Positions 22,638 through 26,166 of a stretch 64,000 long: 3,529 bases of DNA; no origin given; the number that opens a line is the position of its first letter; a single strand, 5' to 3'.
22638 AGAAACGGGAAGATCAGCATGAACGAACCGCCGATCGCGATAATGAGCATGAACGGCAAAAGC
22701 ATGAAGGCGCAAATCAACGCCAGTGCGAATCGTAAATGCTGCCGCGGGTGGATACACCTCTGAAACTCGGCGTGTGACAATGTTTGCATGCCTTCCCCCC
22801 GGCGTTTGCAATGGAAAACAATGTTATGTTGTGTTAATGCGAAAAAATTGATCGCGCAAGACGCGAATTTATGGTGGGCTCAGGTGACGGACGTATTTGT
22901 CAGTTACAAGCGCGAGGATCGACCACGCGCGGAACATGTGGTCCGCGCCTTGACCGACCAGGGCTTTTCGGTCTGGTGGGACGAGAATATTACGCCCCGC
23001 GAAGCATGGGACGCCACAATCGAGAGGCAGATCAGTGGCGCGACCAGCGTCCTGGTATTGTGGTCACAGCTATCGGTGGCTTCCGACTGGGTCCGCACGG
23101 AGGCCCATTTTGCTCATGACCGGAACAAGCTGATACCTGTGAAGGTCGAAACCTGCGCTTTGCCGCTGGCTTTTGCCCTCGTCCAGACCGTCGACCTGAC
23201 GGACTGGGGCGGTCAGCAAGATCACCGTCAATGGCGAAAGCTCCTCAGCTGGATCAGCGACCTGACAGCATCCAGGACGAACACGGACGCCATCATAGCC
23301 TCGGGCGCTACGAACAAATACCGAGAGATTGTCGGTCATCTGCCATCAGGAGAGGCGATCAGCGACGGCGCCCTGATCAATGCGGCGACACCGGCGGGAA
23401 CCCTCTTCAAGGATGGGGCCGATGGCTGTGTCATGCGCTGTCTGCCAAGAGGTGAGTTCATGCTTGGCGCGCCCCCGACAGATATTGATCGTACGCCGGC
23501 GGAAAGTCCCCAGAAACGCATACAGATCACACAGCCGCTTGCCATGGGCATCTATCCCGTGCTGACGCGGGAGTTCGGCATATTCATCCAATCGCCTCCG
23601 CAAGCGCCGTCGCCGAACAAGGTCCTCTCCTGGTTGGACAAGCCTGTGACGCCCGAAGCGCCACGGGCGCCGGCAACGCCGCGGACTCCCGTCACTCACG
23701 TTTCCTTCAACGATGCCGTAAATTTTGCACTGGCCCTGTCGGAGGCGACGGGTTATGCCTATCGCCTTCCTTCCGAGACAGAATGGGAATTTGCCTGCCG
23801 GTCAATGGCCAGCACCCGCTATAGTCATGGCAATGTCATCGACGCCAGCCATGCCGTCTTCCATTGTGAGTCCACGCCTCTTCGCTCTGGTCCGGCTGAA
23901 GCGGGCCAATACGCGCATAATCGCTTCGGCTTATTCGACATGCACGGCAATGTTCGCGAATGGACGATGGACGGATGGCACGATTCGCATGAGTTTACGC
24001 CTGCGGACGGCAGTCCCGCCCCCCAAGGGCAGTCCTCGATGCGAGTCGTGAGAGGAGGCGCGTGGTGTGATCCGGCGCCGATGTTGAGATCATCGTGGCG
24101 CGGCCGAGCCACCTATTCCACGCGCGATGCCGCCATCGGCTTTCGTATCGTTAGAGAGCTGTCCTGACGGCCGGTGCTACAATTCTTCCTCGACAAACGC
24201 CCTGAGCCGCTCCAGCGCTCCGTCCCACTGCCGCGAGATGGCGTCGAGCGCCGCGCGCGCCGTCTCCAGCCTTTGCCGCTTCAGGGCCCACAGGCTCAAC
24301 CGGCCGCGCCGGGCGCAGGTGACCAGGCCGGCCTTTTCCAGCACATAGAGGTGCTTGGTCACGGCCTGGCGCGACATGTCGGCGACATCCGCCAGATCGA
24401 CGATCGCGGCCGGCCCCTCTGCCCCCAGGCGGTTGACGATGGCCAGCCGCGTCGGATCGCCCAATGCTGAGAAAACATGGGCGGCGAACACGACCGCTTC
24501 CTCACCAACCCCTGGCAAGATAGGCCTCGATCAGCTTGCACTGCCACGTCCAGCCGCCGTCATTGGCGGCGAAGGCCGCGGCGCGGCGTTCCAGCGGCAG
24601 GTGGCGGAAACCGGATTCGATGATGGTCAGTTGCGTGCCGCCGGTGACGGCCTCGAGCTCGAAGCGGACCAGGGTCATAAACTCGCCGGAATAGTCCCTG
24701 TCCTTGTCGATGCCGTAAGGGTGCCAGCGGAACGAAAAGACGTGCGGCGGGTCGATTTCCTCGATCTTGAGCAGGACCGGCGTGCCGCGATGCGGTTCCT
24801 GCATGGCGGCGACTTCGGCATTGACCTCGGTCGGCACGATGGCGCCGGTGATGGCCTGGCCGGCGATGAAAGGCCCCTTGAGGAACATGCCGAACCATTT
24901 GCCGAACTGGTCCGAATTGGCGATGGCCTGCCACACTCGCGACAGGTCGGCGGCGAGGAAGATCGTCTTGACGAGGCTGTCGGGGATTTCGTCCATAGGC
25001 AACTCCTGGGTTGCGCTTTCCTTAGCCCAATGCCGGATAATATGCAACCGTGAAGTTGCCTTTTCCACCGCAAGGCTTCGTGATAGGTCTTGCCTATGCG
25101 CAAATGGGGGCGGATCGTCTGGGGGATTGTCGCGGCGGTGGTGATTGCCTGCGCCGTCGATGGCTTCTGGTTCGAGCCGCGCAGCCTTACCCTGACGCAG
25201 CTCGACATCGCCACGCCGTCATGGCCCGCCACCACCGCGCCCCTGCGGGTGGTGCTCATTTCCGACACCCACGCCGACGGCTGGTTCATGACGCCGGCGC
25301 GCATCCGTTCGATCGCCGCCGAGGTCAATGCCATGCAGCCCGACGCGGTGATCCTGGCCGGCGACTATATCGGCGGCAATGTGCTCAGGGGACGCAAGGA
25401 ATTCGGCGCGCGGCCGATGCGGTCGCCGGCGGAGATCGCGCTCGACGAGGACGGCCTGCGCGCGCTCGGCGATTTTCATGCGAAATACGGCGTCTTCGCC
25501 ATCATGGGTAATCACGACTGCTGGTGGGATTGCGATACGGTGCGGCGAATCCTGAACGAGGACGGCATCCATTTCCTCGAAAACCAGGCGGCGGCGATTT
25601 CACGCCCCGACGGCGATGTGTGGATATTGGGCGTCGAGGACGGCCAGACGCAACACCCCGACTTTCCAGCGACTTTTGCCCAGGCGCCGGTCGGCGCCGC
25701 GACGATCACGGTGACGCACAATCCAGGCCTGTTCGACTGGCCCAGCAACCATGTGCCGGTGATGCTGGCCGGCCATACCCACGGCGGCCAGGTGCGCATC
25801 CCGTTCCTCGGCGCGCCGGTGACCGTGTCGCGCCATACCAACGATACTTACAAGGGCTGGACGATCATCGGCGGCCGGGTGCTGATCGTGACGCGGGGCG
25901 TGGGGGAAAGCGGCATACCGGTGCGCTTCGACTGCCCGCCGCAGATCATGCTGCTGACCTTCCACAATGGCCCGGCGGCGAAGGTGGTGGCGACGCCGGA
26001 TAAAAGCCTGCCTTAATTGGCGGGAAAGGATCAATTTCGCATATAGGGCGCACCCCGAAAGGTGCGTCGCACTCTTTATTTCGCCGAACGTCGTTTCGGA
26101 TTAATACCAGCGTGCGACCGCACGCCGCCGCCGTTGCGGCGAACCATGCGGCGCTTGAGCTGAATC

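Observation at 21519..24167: Lower-GC islet encoding a TIR-FGE(SUMF1) fusion protein next to a degenerate M48-like membrane protein: candidate uncharacterised conflict/defence module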

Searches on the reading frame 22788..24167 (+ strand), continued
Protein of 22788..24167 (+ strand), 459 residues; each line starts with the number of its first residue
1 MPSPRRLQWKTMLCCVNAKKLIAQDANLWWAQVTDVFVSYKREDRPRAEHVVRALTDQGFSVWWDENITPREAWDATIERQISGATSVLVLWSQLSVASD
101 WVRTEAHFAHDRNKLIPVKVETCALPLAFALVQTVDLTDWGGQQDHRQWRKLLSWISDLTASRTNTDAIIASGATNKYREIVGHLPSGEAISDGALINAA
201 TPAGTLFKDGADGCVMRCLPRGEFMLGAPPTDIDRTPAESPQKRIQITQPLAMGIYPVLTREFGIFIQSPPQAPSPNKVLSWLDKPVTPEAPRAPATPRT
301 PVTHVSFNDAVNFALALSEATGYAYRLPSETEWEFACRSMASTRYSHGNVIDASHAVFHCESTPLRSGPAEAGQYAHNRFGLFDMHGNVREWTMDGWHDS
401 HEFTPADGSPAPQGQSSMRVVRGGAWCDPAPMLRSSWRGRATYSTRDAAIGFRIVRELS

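Call 71: search_protein_families(library=pfam, proteins=[L002:6344-10405:+, L002:10516-11781:+, L002:11944-13650:+, L002:13647-17771:+, L004:4568-5632:+, L004:5959-7113:+, L004:7456-8340:+, L004:8333-10261:+, L011:9923-11713:+, L011:9238-9897:+], max_evalue=0.0001)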
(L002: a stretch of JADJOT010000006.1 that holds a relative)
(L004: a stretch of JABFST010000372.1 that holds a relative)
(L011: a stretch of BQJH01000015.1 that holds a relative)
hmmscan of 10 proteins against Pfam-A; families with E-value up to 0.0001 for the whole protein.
L002:6344-10405:+ (1353 aa): 7 families
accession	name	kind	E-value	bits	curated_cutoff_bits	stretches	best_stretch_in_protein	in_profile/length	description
PF03781.23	FGE-sulfatase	-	1.2e-33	117.3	23.3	1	1139-1334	20-254/255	Sulfatase-modifying factor enzyme 1-like domain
PF20703.3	nSTAND1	-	8.2e-29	101.8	27.1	2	659-872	172-378/379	Novel STAND NTPase 1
PF13676.11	TIR_2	-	3.1e-14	53.9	28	1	362-484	2-121/122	TIR domain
PF01656.29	CbiA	-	1.1e-09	38.7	25.4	1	6-74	2-54/125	CobQ/CobB/MinD/ParA nucleotide binding domain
PF13191.12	AAA_16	-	8.3e-06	26.8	32.6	1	528-641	11-137/167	AAA ATPase domain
PF10609.15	ParA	-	2.8e-05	24.1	27.1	0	5-59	6-60/246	NUBPL iron-transfer P-loop NTPase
PF13614.12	AAA_31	-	3.3e-05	24.4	27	0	5-41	4-40/177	AAA domain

L002:10516-11781:+ (421 aa): 2 families
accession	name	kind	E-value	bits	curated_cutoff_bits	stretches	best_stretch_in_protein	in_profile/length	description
PF03781.23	FGE-sulfatase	-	9.5e-59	199.5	23.3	1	171-402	3-253/255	Sulfatase-modifying factor enzyme 1-like domain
PF13676.11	TIR_2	-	1.5e-21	77.6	28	1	4-120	1-121/122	TIR domain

L002:11944-13650:+ (568 aa): 2 families
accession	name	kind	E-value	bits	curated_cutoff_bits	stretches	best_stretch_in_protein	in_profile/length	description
PF01103.29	Omp85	-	1.4e-26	94.3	24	1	271-552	15-310/325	Omp85 superfamily domain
PF07244.20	POTRA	-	2.1e-10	41.6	21.3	0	177-238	1-64/79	Surface antigen variable number repeat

L002:13647-17771:+ (1374 aa): 1 family
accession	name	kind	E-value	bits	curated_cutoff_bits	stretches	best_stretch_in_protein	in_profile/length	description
PF04357.19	TamB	-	5.1e-43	148.2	22.4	1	1019-1368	8-381/381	TamB, inner membrane protein subunit of TAM complex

L004:4568-5632:+ (354 aa): 1 family
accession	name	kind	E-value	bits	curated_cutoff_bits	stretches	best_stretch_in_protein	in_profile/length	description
PF00078.32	RVT_1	-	1.3e-21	77.7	29.6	1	71-284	8-205/205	Reverse transcriptase (RNA-dependent DNA polymerase)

L004:5959-7113:+ (384 aa): 2 families
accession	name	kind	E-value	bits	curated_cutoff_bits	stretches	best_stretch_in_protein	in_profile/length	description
PF03781.23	FGE-sulfatase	-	1.4e-60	205.5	23.3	1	162-382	3-254/255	Sulfatase-modifying factor enzyme 1-like domain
PF13676.11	TIR_2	-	6.7e-18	65.8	28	1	4-109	1-111/122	TIR domain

L004:7456-8340:+ (294 aa): 1 family
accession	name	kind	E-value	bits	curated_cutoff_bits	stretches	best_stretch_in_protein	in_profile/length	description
PF01555.25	N6_N4_Mtase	-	8.1e-57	193.1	26.7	1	31-250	1-219/221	DNA methylase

L004:8333-10261:+ (642 aa): 1 family
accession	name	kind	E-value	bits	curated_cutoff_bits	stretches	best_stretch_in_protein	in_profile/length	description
PF03781.23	FGE-sulfatase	-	1.3e-58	199.1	23.3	1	420-640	3-254/255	Sulfatase-modifying factor enzyme 1-like domain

L011:9923-11713:+ (596 aa): 3 families
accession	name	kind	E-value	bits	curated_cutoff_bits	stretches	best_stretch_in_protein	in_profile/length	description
PF03781.23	FGE-sulfatase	-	4.4e-47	161.3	23.3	1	358-594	3-255/255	Sulfatase-modifying factor enzyme 1-like domain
PF13676.11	TIR_2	-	8.1e-26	91.3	28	1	30-134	1-111/122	TIR domain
PF01582.25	TIR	-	1.9e-06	28.2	21.3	1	30-105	4-82/179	TIR domain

L011:9238-9897:+ (219 aa): 0 families

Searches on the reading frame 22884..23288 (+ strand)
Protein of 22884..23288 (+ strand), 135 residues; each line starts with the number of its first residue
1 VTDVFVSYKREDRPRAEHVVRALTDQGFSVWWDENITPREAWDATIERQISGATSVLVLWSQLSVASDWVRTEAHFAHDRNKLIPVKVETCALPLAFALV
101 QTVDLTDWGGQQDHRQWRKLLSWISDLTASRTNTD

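Call 46: search_solved_structures(query=window:22884-23288:+, max_evalue=1, show_alignments=5)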
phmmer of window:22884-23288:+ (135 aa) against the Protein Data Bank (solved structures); distinct sequences matched with E-value up to 1: 5.
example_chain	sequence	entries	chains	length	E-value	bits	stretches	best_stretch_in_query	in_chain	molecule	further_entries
7uxr_A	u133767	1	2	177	0.022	18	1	3-74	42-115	TIR domain protein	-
7ylf_A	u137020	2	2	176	0.059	16.6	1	3-80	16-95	Toll-like receptor 15 | Toll-like receptor 2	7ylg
3h16_A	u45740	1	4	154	0.21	14.8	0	3-73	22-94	TIR protein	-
5teb_A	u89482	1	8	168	0.5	13.6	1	3-73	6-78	Recognition of Peronospora parasitica 1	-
4c7m_A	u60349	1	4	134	0.58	13.4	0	2-69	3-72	Toll/interleukin-1 receptor domain-containing protein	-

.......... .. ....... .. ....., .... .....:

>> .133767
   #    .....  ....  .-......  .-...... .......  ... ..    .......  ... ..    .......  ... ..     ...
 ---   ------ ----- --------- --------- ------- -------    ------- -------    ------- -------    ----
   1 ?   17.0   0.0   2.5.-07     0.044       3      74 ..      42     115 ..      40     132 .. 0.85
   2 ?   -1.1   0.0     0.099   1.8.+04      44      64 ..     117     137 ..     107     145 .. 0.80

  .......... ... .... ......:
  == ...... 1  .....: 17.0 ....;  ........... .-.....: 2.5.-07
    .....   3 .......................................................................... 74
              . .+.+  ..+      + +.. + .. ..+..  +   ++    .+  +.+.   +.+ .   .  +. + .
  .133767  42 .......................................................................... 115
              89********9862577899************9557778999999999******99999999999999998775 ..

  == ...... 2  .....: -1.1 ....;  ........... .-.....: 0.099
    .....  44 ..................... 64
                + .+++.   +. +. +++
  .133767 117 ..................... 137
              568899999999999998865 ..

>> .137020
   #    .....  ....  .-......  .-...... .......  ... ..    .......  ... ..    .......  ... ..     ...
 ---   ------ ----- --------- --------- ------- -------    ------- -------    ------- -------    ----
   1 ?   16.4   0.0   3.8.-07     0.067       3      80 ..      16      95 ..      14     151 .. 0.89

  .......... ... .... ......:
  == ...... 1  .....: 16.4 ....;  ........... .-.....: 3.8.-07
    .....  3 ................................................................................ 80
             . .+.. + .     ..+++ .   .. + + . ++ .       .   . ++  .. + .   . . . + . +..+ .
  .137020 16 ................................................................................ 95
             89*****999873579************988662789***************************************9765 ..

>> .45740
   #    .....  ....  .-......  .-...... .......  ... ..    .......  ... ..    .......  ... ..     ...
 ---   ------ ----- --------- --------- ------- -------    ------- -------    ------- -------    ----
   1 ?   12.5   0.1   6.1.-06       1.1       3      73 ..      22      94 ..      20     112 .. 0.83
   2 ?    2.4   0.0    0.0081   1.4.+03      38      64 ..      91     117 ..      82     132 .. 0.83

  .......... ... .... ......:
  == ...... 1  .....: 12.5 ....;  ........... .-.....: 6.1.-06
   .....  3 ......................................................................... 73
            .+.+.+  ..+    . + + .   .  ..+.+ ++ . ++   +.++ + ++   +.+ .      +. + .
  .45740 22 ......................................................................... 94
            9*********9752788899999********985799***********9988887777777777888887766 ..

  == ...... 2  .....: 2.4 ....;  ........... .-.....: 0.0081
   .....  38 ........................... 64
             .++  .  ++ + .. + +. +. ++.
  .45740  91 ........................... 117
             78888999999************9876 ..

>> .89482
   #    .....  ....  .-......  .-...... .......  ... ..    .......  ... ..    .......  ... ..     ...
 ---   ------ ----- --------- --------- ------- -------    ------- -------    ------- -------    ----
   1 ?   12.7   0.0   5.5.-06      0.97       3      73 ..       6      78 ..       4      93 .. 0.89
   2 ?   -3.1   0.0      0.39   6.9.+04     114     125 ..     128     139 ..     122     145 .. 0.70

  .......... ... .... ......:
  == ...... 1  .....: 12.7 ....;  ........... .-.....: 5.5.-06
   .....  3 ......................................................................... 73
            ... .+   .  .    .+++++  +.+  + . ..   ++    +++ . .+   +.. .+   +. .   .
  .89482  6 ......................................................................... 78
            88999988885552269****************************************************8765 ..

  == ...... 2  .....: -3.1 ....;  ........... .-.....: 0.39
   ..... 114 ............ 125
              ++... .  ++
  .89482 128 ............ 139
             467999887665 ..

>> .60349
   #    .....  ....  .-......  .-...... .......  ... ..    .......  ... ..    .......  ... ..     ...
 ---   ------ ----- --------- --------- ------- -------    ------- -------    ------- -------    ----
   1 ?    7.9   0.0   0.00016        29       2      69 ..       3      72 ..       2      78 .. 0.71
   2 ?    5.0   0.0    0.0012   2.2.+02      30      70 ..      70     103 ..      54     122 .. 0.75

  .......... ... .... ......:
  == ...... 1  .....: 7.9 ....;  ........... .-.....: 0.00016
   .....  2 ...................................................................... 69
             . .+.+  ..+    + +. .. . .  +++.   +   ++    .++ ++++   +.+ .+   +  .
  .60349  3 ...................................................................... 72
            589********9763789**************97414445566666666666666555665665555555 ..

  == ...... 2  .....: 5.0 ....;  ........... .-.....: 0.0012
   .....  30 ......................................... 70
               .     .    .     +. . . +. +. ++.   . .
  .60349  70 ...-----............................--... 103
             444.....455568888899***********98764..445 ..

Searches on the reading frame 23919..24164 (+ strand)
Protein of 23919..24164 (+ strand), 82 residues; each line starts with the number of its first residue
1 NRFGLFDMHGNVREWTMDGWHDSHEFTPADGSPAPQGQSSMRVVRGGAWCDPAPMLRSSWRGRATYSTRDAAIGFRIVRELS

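Call 57: search_solved_structures(query=window:23919-24164:+, max_evalue=0.01, show_alignments=5)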
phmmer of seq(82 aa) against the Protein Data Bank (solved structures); distinct sequences matched with E-value up to 0.01: 15.
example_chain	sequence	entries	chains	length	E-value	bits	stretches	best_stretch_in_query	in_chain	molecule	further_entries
5hha_A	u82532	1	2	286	3.9e-16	62.6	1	1-81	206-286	PvdO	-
9p6h_B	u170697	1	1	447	3.6e-08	37.1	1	1-79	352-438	Lipoprotein, putative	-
9myj_B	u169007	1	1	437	4e-08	37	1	1-79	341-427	Lipoprotein, putative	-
9ots_A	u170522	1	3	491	4.2e-08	36.9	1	1-79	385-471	Por secretion system protein porK/gldK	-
9mzu_A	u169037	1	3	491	4.2e-08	36.9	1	1-79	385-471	PorK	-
6xi1_AAA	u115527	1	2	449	1.6e-07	35.1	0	16-51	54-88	Flagellin hook IN motif family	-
2y3c_A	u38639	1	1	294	1.8e-05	28.5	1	1-77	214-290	TREPONEMA DENTICOLA VARIABLE PROTEIN 1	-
2aii_X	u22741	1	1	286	0.0022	21.8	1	1-77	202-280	Sulfatase modifying factor 1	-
2afy_X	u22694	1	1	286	0.0024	21.7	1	1-77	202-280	Sulfatase modifying factor 1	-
1y1e_X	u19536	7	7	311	0.003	21.4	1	1-77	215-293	C-alpha-formyglycine-generating enzyme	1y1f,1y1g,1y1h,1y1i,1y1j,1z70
5ssy_A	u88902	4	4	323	0.0031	21.3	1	1-77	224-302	Formylglycine-generating enzyme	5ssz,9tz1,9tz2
5ssx_A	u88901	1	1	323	0.0032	21.3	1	1-77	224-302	Formylglycine-generating enzyme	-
8aru_A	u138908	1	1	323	0.0032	21.3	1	1-77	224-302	Formylglycine-generating enzyme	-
2aft_X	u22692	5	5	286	0.004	21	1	1-76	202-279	Sulfatase modifying factor 1 | Sulfatase-modifying factor 1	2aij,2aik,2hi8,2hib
31dc_A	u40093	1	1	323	0.0055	20.5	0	1-76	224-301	Formylglycine-generating enzyme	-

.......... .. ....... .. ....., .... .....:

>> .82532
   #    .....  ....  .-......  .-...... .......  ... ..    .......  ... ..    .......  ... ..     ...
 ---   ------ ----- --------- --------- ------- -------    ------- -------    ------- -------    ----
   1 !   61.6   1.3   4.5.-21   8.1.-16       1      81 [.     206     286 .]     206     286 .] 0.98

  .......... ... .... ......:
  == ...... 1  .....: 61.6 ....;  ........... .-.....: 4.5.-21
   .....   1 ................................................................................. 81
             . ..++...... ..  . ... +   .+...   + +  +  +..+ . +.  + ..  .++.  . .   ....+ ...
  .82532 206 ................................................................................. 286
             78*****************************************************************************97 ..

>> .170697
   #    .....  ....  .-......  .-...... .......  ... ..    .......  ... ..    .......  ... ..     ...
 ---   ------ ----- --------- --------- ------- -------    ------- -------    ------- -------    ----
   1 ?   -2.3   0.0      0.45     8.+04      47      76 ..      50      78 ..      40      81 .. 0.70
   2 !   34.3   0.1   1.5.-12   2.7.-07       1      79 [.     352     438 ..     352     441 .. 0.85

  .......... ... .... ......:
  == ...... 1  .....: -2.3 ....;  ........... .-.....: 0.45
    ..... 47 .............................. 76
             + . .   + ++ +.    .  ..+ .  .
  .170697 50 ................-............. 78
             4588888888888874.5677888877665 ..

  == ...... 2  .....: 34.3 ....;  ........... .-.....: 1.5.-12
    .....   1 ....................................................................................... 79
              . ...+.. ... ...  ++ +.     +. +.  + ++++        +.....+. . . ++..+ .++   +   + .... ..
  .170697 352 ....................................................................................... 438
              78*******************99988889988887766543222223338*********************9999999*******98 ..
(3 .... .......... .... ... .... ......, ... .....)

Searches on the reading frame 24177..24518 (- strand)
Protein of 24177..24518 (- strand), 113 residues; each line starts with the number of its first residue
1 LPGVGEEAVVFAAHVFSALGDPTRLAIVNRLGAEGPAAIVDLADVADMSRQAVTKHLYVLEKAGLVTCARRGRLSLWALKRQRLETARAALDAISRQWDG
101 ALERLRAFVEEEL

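Call 3: search_protein_families(library=pfam, proteins=[window:24177-24518:-], max_evalue=0.01)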
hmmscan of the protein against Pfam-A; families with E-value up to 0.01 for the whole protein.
window:24177-24518:- (113 aa): 9 families
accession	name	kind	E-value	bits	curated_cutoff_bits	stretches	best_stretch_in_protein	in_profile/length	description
PF12840.13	HTH_20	-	8.4e-12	45.3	27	1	19-68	1-50/51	Helix-turn-helix domain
PF01022.26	HTH_5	-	5.1e-08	33.1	22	1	21-67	1-46/47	Bacterial regulatory protein, arsR family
PF13412.12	HTH_24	-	6.7e-06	26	21.9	1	21-67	2-48/48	Winged helix-turn-helix DNA-binding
PF12802.13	MarR_2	-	2.2e-05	24.9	27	1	23-67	6-51/61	MarR family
PF01047.28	MarR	-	3.2e-05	24.2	24.6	1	22-67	3-48/59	MarR family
PF25212.1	HVO_A0114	-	4.2e-05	23.7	27.6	1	21-73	21-73/84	HVO_A0114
PF13545.12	HTH_Crp_2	-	0.00039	20.8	27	1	41-85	27-68/70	Crp-like helix-turn-helix domain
PF02082.26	Rrf2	-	0.0028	18.3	30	1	29-80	16-66/132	Iron-dependent Transcriptional regulator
PF24038.1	DUF7347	-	0.0034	18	27.6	1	13-52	2-43/77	Domain of unknown function (DUF7347)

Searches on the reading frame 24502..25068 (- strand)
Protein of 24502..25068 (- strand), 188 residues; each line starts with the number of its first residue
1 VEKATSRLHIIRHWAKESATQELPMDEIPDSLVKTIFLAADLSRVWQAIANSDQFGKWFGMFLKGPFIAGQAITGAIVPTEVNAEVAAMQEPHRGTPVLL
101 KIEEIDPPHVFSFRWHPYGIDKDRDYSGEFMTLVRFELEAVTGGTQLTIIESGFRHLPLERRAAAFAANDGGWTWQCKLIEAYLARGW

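Call 3: search_protein_families(library=pfam, proteins=[window:24502-25068:-], max_evalue=0.01)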
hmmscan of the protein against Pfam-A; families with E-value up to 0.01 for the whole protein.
window:24502-25068:- (188 aa): 1 family
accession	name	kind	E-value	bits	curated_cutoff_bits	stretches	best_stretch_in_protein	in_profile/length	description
PF08327.17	AHSA1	-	2.9e-09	37.6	22.1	1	40-184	2-124/125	Activator of Hsp90 ATPase homolog 1-like protein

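Call 6: search_protein_families(library=ncbifam, proteins=[window:24502-25068:-], max_evalue=0.01)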
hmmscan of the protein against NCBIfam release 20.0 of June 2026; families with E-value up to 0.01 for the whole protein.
window:24502-25068:- (188 aa): 0 families

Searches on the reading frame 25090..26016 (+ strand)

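Call 3: search_protein_families(library=pfam, proteins=[window:25090-26016:+], max_evalue=0.01)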
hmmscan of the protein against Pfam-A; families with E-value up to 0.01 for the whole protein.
window:25090-26016:+ (308 aa): 2 families
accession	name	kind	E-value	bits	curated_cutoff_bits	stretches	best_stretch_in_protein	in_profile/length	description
PF00149.33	Metallophos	-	3.3e-10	41.2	21.5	1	52-231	1-189/191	Calcineurin-like phosphoesterase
PF12850.12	Metallophos_2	-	2.9e-05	24.6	27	1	53-231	2-117/154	Calcineurin-like phosphoesterase superfamily domain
